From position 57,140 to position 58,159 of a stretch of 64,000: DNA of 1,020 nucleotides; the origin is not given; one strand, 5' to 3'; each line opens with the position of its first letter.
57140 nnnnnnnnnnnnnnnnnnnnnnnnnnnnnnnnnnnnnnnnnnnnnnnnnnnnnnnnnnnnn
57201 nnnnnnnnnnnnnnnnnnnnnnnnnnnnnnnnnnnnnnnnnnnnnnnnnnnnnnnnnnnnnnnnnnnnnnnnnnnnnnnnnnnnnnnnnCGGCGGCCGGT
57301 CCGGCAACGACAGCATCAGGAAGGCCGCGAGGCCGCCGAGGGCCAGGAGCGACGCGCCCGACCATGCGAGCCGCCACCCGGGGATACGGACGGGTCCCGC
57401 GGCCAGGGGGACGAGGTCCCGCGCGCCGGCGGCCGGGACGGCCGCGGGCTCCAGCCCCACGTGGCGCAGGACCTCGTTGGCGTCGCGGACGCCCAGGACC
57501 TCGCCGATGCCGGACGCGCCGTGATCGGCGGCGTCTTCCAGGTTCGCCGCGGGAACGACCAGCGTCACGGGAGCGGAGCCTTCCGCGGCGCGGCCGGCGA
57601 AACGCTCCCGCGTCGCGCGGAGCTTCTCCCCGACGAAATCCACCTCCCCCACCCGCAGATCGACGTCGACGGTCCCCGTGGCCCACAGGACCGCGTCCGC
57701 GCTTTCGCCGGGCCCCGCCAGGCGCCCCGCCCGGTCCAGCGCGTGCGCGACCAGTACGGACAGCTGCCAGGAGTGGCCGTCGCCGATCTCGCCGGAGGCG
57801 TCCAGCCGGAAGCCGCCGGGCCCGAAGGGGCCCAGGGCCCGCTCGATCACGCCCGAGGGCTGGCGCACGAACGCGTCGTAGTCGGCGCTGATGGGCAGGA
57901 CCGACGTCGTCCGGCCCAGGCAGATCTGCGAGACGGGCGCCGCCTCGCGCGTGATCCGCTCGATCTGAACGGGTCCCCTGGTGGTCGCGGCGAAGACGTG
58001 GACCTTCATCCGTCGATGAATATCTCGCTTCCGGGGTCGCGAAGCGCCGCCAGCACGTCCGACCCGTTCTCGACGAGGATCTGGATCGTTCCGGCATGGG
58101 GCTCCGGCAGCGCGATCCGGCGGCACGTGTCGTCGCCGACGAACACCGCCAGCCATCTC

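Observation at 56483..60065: Uncharacterized, translationally coupled three-gene operon ending in a transmembrane FGE/SUMF1-domain protein, bracketed by REP arrays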

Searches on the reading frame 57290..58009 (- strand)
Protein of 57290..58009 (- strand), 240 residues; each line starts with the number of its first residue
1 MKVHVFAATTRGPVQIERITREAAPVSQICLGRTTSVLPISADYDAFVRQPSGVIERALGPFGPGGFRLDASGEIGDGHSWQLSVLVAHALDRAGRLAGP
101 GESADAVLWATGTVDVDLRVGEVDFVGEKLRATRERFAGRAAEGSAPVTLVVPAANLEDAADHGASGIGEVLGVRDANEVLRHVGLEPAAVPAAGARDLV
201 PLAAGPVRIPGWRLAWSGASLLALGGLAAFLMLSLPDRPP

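Call 14: find_homologous_proteins(query=window:57290-58009:-)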
Query seq(240 aa) (240 aa): 7 proteins with E <= 0.001 among 8000 candidates.
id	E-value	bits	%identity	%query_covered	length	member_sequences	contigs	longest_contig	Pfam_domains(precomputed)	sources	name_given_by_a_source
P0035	2.1e-87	311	64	100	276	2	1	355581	-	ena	-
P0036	1.2e-86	309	64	100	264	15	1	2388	-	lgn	-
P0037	2.4e-86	308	92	66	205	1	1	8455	-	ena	-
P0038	1.2e-45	175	55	78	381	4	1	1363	-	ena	-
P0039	2.9e-45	173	52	77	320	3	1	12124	-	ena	-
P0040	7.9e-40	155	50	78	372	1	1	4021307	PF14326.12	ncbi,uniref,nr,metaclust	ncbi:DUF4384 domain-containing protein [Magnetospira sp. QH-2]|uniref:DUF4384 domain-containing prot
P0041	2.8e-39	154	59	53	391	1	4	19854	-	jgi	jgi:hypothetical protein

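Call 35: predict_structure(alignment_id=A6)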
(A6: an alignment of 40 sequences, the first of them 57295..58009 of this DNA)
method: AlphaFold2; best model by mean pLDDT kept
length: 238 residues; sequences in the alignment: 40
mean_pLDDT: 91.8   pTM: 0.80
mean pLDDT of the five models: 91.8, 91.7, 90.8, 90.3, 90.3
residues with pLDDT >= 90: 194; 70-90: 27; 50-70: 14; < 50: 3
segments of 3 or more residues with pLDDT < 50: none
pLDDT, mean of each block of 10 residues (from residue 1): 97 98 95 96 96 93 95 96 98 98 96 97 98 89 87 98 94 98 96 59 58 90 96 83
secondary structure, 60 per line:
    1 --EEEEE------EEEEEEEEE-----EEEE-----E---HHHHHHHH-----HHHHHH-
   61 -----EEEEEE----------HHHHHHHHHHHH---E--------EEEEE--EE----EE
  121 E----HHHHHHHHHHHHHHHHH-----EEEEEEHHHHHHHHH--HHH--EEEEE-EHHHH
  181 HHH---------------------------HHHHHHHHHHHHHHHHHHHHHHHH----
elements in order: E3-7 E14-22 E28-31 H41-48 H54-59 E66-71 H82-93 E106-110 E119-121 H126-142 E148-153 H154-162 E170-174 H177-183 H211-234

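Call 89: search_solved_structures(query=A6, max_evalue=10, show_alignments=3)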
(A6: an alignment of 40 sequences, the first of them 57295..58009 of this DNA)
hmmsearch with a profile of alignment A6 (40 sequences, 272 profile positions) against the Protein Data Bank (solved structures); distinct sequences matched with E-value up to 10: 20.
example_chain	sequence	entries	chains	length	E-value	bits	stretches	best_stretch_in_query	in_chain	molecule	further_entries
1z0e_A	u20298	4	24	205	0.0038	20.4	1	102-193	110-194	Putative protease La homolog type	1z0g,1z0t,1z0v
1z0c_A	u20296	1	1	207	0.0039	20.4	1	102-193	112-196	Putative protease La homolog type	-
1z0w_A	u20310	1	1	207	0.0039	20.3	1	102-193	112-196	Putative protease La homolog type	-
1z0b_A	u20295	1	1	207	0.004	20.3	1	102-193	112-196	Putative protease La homolog type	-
4fwg_A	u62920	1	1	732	0.01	19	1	106-185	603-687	TTC1975 peptidase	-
8dvh_A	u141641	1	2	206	0.01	19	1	102-196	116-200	Lon protease 2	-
4fw9_A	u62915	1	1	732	0.01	19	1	106-185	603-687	TTC1975 peptidase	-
4fwd_A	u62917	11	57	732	0.01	18.9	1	106-185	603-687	TTC1975 peptidase | endopeptidase La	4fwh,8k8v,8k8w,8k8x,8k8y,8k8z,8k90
7eux_A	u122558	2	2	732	0.011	18.9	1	106-185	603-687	Endopeptidase La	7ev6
7euy_A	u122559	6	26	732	0.011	18.9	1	106-185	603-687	Endopeptidase La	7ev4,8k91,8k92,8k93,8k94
4ypm_A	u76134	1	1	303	0.15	15.1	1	101-190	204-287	Lon protease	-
5e7s_A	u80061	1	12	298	0.22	14.6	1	101-189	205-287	Lon protease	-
7fid_B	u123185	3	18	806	0.35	13.9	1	101-200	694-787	Lon protease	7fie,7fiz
4ypl_A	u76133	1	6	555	0.43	13.6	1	101-190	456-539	Lon protease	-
8k3y_F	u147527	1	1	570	0.45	13.6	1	101-190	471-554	Lon protease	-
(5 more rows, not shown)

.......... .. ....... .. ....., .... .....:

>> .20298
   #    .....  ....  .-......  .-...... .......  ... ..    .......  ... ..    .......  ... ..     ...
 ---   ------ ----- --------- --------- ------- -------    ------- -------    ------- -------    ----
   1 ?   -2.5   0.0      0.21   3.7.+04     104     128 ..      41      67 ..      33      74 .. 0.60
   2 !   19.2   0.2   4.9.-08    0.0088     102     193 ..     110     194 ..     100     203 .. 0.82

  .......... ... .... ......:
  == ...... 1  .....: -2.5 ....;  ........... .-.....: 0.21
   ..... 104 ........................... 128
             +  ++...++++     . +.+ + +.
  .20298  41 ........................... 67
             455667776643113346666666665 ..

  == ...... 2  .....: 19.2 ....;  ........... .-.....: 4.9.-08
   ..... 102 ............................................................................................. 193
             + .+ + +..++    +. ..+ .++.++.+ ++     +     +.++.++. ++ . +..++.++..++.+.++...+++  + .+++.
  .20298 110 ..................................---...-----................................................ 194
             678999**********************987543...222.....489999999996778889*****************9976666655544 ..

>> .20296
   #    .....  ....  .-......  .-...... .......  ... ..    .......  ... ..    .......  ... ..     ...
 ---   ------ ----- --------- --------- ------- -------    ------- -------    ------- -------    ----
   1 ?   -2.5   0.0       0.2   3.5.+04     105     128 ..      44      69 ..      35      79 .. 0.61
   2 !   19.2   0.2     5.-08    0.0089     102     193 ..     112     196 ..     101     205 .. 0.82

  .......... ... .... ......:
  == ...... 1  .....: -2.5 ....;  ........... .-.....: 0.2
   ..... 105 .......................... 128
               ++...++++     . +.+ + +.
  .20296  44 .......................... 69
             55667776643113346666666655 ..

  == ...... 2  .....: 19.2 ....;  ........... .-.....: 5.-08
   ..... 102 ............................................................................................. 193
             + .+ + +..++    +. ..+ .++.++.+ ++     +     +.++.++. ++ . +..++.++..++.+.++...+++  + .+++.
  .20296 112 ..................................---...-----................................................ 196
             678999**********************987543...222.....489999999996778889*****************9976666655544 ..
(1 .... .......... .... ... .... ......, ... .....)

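Call 104: find_encoding_contigs(protein=P0040, flank=10000, max_places=1)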
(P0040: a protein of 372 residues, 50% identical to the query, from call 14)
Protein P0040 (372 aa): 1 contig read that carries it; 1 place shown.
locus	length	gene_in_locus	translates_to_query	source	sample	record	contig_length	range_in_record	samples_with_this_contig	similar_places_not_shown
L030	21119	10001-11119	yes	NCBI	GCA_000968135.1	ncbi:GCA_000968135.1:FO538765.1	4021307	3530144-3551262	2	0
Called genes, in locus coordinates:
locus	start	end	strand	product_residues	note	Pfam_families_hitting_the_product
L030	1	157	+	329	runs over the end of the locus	-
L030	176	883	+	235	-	PF13578:Methyltransf_24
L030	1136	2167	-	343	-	PF01548:DEDD_Tnp_IS110, PF02371:Transposase_20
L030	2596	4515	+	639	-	PF00656:Peptidase_C14, PF08239:SH3_3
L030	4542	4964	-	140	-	PF01814:Hemerythrin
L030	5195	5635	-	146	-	PF13488:Gly-zipper_Omp (weak), PF05433:Rick_17kDa_Anti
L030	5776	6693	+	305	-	-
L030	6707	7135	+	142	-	-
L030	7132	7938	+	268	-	PF01464:SLT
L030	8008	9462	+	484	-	-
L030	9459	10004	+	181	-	-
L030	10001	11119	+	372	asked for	PF14326:DUF4384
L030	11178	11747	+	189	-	-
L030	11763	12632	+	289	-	-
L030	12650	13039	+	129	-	-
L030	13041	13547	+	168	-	-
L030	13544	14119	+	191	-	-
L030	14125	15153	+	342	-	-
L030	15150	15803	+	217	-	-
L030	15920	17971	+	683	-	PF00596:Aldolase_II, PF00106:adh_short, PF01370:Epimerase (weak), PF08659:KR (weak), PF13561:adh_short_C2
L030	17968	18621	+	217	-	PF00596:Aldolase_II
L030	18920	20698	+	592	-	-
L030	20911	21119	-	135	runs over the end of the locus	-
